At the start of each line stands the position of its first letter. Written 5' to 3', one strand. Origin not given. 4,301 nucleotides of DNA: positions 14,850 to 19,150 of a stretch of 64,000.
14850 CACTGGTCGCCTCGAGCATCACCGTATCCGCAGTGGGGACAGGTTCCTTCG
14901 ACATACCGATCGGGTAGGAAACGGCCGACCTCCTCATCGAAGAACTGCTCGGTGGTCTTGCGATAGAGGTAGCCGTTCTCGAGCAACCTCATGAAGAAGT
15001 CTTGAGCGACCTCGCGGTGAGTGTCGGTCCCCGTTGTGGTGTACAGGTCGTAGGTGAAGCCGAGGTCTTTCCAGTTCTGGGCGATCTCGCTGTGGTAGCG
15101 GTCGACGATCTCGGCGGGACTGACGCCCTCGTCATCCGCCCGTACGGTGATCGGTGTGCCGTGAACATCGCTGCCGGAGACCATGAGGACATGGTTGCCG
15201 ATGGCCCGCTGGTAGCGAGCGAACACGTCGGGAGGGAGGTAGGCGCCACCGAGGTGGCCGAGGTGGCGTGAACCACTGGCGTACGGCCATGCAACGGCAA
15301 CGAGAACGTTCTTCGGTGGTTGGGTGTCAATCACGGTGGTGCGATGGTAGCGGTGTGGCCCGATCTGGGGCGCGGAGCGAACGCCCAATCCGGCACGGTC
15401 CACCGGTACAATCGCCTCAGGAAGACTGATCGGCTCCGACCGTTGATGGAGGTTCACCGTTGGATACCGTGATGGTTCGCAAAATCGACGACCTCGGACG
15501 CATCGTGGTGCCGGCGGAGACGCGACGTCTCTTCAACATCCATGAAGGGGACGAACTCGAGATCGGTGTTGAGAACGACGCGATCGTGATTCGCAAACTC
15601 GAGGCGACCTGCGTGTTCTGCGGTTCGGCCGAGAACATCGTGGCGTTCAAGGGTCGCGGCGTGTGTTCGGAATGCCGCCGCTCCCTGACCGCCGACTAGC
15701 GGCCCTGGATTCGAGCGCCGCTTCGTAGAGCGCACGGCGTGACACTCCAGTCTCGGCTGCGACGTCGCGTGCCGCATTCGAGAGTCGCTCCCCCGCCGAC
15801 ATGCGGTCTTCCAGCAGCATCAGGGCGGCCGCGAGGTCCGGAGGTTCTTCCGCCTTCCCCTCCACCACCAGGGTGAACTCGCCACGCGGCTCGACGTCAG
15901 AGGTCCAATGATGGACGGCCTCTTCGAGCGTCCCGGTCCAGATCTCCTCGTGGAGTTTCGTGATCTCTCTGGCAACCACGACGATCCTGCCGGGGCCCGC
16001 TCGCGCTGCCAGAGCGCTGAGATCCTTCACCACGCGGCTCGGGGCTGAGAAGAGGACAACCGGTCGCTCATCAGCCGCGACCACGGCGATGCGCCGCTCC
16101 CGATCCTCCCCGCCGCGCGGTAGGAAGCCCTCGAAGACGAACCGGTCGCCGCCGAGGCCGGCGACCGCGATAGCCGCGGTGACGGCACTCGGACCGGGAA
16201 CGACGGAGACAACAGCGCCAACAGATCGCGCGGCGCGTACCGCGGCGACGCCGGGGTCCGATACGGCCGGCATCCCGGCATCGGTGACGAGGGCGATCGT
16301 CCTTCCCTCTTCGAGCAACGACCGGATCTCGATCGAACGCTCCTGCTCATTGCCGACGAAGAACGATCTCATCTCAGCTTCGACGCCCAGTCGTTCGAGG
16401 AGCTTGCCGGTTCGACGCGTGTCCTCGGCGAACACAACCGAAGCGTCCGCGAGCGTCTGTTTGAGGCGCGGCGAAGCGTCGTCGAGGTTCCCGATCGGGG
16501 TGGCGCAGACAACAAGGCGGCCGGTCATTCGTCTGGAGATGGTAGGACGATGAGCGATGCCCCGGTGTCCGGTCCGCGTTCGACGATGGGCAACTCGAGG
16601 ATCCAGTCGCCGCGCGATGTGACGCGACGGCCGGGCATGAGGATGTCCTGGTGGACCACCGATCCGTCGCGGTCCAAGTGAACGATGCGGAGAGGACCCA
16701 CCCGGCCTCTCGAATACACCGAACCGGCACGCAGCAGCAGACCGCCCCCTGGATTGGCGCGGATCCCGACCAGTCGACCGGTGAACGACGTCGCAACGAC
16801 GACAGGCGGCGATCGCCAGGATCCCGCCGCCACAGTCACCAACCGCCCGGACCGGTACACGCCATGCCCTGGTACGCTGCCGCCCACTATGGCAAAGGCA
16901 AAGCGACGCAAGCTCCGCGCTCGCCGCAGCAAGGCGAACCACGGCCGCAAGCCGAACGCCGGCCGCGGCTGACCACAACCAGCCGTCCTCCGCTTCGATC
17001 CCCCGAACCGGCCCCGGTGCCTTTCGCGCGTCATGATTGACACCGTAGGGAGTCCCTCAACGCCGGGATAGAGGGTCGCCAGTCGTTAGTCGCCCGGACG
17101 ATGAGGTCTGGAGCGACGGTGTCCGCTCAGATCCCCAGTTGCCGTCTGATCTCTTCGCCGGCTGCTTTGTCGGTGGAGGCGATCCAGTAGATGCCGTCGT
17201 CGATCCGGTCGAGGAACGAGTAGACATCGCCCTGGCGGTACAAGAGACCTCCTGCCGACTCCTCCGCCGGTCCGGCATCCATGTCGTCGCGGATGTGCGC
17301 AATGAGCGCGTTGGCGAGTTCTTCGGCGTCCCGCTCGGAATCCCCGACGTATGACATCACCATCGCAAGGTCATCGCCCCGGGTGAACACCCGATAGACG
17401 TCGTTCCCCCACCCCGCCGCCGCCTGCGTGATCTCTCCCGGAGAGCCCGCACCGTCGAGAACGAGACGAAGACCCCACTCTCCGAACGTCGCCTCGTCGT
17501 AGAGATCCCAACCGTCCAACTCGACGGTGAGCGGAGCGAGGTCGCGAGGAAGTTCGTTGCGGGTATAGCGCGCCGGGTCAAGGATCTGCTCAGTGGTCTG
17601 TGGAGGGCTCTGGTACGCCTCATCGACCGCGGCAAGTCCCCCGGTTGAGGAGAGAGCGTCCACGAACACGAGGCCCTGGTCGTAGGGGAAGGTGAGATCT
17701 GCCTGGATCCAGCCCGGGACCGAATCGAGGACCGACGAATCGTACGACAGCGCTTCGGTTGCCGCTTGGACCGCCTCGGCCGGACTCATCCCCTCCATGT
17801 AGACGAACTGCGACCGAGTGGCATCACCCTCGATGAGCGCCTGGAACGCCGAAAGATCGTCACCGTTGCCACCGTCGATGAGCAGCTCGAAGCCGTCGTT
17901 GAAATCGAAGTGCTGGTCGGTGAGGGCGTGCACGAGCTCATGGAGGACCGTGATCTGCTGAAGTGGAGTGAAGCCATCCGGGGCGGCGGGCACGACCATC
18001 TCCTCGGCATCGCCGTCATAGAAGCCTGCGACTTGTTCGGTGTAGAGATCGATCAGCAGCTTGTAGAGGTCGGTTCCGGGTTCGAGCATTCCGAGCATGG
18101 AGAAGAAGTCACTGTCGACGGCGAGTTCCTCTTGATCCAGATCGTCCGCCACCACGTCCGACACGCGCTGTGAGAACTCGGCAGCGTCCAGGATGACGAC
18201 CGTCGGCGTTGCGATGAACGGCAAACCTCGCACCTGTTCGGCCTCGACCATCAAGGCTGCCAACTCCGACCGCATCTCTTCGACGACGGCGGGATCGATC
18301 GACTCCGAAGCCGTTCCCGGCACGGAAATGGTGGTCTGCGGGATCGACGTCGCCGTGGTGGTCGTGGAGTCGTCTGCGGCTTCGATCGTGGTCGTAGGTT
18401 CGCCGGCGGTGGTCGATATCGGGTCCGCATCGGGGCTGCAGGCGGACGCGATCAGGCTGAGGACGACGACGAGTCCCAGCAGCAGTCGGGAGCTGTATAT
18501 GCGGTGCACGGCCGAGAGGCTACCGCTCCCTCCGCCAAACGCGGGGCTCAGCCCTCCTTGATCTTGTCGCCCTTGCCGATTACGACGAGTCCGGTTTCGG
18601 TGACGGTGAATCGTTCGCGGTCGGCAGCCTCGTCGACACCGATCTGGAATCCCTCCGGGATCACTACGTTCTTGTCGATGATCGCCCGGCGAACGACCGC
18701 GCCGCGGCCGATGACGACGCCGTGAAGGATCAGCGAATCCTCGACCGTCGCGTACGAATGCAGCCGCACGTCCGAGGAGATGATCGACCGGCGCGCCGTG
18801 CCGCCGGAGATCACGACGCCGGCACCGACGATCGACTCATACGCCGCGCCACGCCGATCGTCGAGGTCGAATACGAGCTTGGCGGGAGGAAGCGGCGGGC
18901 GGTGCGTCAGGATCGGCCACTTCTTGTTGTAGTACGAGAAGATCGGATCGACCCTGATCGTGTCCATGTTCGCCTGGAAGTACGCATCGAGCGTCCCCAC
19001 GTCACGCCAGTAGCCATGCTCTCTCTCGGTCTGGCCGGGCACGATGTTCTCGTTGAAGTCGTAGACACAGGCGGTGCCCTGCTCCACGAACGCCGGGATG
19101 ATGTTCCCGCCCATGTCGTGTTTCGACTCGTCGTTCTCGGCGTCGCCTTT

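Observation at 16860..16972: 27-aa bL37-like basic micro-protein ORF lying exactly antisense to the upstream extension of a DUF192 gene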

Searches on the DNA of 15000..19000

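Call 34: search_rna_families(source=window, start=15000, end=19000, threshold=evalue, max_evalue=1)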
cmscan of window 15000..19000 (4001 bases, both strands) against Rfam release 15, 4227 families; matches with E-value up to 1: 0.
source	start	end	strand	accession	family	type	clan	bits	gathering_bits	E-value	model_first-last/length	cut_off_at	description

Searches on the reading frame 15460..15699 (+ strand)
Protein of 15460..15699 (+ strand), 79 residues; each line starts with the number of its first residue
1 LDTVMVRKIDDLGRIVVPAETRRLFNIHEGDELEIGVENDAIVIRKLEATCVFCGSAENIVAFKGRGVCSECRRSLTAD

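Call 3: search_protein_families(library=ncbifam, proteins=[window:15460-15699:+], max_evalue=1)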
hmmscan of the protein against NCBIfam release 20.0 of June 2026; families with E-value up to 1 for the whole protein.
window:15460-15699:+ (79 aa): 6 families
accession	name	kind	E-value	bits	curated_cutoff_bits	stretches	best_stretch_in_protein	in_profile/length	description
TIGR01439.1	lp_hng_hel_AbrB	domain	2.1e-12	46.6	28.3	1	7-46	2-42/44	transcriptional regulator, AbrB family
TIGR02851.1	spore_V_T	equivalog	5e-12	46.1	235.9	1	3-46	3-46/180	stage V sporulation protein T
NF050106.1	TA_MazE_antitoxin_Deino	equivalog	0.0013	18.9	65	1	13-45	1-33/65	type II toxin-antitoxin system MazE family antitoxin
NF040962.1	near_HgcAB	equivalog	0.003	17.4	70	1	8-35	9-36/70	HgcAB-associated protein HgcC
NF001476.0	PRK00326.2-2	equivalog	0.013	15.1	162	1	7-34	11-38/163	division/cell wall cluster transcriptional repressor MraZ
NF006352.0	PRK08577.1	equivalog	0.05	13.7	140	1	6-40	6-40/136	hypothetical protein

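Call 4: search_protein_families(library=pfam, proteins=[window:15460-15699:+], max_evalue=1)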
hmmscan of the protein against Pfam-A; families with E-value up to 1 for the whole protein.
window:15460-15699:+ (79 aa): 3 families
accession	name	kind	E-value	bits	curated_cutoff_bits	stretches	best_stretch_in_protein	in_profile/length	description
PF04014.23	MazE_antitoxin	-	2.9e-11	43.6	24.7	1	6-47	1-43/48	Antidote-toxin recognition MazE, bacterial antitoxin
PF18912.6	DZR_2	-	0.011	16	27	1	50-76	9-31/56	Double zinc ribbon domain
PF17980.7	ADD_DNMT3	-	0.013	15.8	26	1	45-76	14-47/56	DNMT3, cysteine rich ADD domain, GATA1-like zinc finger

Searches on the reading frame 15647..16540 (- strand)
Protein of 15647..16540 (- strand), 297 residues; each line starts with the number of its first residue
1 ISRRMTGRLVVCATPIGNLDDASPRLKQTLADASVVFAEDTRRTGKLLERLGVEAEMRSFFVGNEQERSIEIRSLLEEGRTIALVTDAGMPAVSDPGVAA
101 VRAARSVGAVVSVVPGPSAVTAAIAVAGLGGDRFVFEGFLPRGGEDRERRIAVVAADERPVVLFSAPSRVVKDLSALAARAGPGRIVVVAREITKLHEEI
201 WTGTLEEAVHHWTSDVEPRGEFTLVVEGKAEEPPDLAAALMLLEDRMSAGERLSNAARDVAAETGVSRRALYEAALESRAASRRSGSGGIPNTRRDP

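Call 3: search_protein_families(library=ncbifam, proteins=[window:15647-16540:-], max_evalue=1)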
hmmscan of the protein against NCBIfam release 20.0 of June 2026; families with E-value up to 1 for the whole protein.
window:15647-16540:- (297 aa): 6 families
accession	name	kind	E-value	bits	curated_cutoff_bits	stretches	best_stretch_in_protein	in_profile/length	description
TIGR00096.1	TIGR00096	equivalog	2.3e-62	210.9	167.9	1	9-277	2-273/275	16S rRNA (cytidine(1402)-2'-O)-methyltransferase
NF011570.0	PRK14994.1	equivalog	1.7e-52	178.4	502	1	6-279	11-285/287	16S rRNA (cytidine(1402)-2'-O)-methyltransferase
TIGR01466.1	cobJ_cbiH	equivalog_domain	0.00011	21.8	246.35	1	12-209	4-208/239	precorrin-3B C(17)-methyltransferase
NF004455.0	PRK05787.1-3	equivalog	0.00011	21.8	258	1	67-209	56-202/221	cobalt-precorrin-7 (C(5))-methyltransferase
TIGR02467.1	CbiE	equivalog_domain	0.00062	19.3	92.9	1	88-210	74-193/204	precorrin-6y C5,15-methyltransferase (decarboxylating) subunit CbiE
NF007741.0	PRK10421.1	equivalog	0.084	12.2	311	1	243-275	21-52/262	transcriptional regulator LldR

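Call 4: search_protein_families(library=pfam, proteins=[window:15647-16540:-], max_evalue=1)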
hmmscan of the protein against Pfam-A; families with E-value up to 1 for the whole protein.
window:15647-16540:- (297 aa): 2 families
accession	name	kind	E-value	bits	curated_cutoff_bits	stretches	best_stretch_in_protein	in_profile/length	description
PF00590.25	TP_methylase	-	1.9e-26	93.8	27.8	1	9-208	2-211/212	Tetrapyrrole (Corrin/Porphyrin) Methylases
PF23016.2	RsmI_C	-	1.7e-06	28.2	27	1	234-278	5-45/46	RsmI C-terminal HTH domain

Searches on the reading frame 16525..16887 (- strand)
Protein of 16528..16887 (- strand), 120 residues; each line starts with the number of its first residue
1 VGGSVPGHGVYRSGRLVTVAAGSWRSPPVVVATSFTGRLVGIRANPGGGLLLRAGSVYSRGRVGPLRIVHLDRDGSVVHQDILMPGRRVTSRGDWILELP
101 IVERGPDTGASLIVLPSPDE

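Call 19: search_protein_families(library=pfam, proteins=[window:16525-16860:-], max_evalue=10)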
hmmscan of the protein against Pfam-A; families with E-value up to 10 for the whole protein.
window:16525-16860:- (111 aa): 0 families

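Call 39: search_protein_families(library=pfam, alignment_id=A3, max_evalue=0.1)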
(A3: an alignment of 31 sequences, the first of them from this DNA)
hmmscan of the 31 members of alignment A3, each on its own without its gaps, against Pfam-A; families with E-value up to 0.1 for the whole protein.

A. member 1, seq(111 aa): 0 families

B. families by the number of members that match (of 31 scanned): 2 families
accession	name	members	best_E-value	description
PF10648.15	Gmad2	1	0.013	Immunoglobulin-like domain of bacterial spore germination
PF02643.20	DUF192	1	0.03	Uncharacterized ACR, COG1430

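Call 40: search_solved_structures(query=A3, max_evalue=1, show_alignments=2)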
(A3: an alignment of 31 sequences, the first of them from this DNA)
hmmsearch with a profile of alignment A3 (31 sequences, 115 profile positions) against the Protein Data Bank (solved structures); distinct sequences matched with E-value up to 1: 0.

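Call 41: find_homologous_proteins(query=window:16528-16887:-, max_evalue=0.001)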
Query window:16528-16887:- (120 aa): 28 proteins with E <= 0.001 among 60 candidates.
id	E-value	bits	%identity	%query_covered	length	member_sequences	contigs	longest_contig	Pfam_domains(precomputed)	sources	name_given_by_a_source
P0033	7.6e-70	251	99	100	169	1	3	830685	-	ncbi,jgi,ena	-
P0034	5.9e-60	219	88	100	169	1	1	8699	-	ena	-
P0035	6.2e-56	206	82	100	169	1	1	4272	-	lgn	-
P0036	5.3e-43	164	79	85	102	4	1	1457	-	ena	-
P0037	2.2e-42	162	68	98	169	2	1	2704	-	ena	-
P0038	7.0e-41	157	68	98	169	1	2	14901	-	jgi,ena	-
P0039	3.6e-39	152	67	98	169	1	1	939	-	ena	-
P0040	6.6e-39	151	66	98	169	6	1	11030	-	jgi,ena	-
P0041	1.1e-37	147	65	98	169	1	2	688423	-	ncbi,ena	-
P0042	1.3e-37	146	66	96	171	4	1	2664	-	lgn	-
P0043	3.0e-36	142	65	98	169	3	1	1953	-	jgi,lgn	jgi:hypothetical protein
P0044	6.6e-36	141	64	98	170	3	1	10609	-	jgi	jgi:hypothetical protein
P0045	1.6e-35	140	62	98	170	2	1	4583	-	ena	-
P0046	4.7e-35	138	62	98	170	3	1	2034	-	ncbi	-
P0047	3.0e-34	136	66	84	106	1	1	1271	-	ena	-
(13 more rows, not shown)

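Call 55: predict_structure(alignment_id=A4)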
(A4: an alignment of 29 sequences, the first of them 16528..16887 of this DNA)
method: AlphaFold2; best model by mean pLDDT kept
length: 120 residues; sequences in the alignment: 29
mean_pLDDT: 62.5   pTM: 0.60
mean pLDDT of the five models: 62.5, 61.2, 58.8, 54.0, 48.0
residues with pLDDT >= 90: 0; 70-90: 49; 50-70: 43; < 50: 28
segments of 3 or more residues with pLDDT < 50: 1-13, 32-37, 44-46, 115-120
pLDDT, mean of each block of 10 residues (from residue 1): 30 54 56 50 55 71 75 82 80 74 72 50
secondary structure, 60 per line:
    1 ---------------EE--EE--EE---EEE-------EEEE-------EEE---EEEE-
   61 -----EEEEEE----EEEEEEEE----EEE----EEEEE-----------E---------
elements in order: E29-31 E39-42 E50-52 E56-59 E66-71 E76-83 E88-90 E95-99

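Call 57: fold_search(model_id=the predicted structure, library=pdb)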
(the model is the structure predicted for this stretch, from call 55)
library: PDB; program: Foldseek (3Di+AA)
matches with E <= 10: 751; with E <= 0.001: 0
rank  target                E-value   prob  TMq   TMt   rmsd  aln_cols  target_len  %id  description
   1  6o2k_A                1.2e-01  0.14  0.20  0.19  12.7       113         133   10  Drosophila melanogaster CENP-C cupin domain (released 2019-08-21)
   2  6o2k_B                1.8e-01  0.13  0.21  0.19  12.3       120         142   11  Drosophila melanogaster CENP-C cupin domain (released 2019-08-21)
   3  6xwv_C                1.8e-01  0.11  0.19  0.18  12.3       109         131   10  Crystal structure of drosophila melanogaster CENP-C bound to CAL1 (released 2020-04-01)
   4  3m7a_A                2.1e-01  0.66  0.37  0.32  11.5       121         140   17  Crystal structure of Saro_0823 (YP_496102.1) a protein of unknown function from NOVOSPHINGOBIUM AROMATICIVORANS DSM 12 (released 2010-04-21)
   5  2x11_A                2.2e-01  0.06  0.16  0.06  15.2       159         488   11  Crystal structure of the complete EphA2 ectodomain in complex with ephrin A5 receptor binding domain (released 2010-03-16)
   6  5v00_A                2.4e-01  0.11  0.19  0.14  13.0       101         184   14  Structure of HutD from Pseudomonas fluorescens SBW25 (Formate condition) (released 2017-03-15)
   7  5fcc_A                2.4e-01  0.11  0.21  0.15  13.6       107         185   17  Structure of HutD from Pseudomonas fluorescens SBW25 (NaCl condition) (released 2017-01-25)
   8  6xwv_D                3.1e-01  0.11  0.21  0.20  12.2        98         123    8  Crystal structure of drosophila melanogaster CENP-C bound to CAL1 (released 2020-04-01)
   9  6xwu                  3.3e-01  0.10  0.21  0.19  12.0       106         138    8  Crystal structure of drosophila melanogaster CENP-C cumin domain (released 2020-04-01)
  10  3hqi_A                3.6e-01  0.11  0.19  0.12  17.1       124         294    6  Structures of SPOP-Substrate Complexes: Insights into Molecular Architectures of BTB-Cul3 Ubiquitin Ligases: SPOPMATHx (released 2009-10-20)
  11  6ejb_A                3.6e-01  0.10  0.18  0.05  17.7       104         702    9  Human Xylosyltransferase 1 in complex with peptide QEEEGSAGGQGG (released 2018-05-02)
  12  5hk2_B                3.6e-01  0.08  0.19  0.13  11.2        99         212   16  Human sigma-1 receptor bound to 4-IBP (released 2016-04-06)
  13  3pjy_B                3.8e-01  0.69  0.40  0.37  11.3       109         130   18  Crystal structure of a putative transcription regulator (R01717) from Sinorhizobium meliloti 1021 at 1.55 A resolution (released 2010-12-22)
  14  5u58_C                3.8e-01  0.25  0.30  0.24  10.2       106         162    9  Psf4 in complex with Fe2+ and (R)-2-HPP (released 2017-01-04)
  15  2y0o                  3.8e-01  0.09  0.18  0.14  12.7       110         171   12  The structure of a D-lyxose isomerase from the sigmaB regulon of Bacillus subtilis (released 2011-05-25)
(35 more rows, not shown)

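Call 61: search_protein_families(library=ncbifam, proteins=[P0033], max_evalue=1)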
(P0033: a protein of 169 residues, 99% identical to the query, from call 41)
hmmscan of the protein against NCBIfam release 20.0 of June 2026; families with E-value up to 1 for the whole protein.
P0033 (169 aa): 0 families
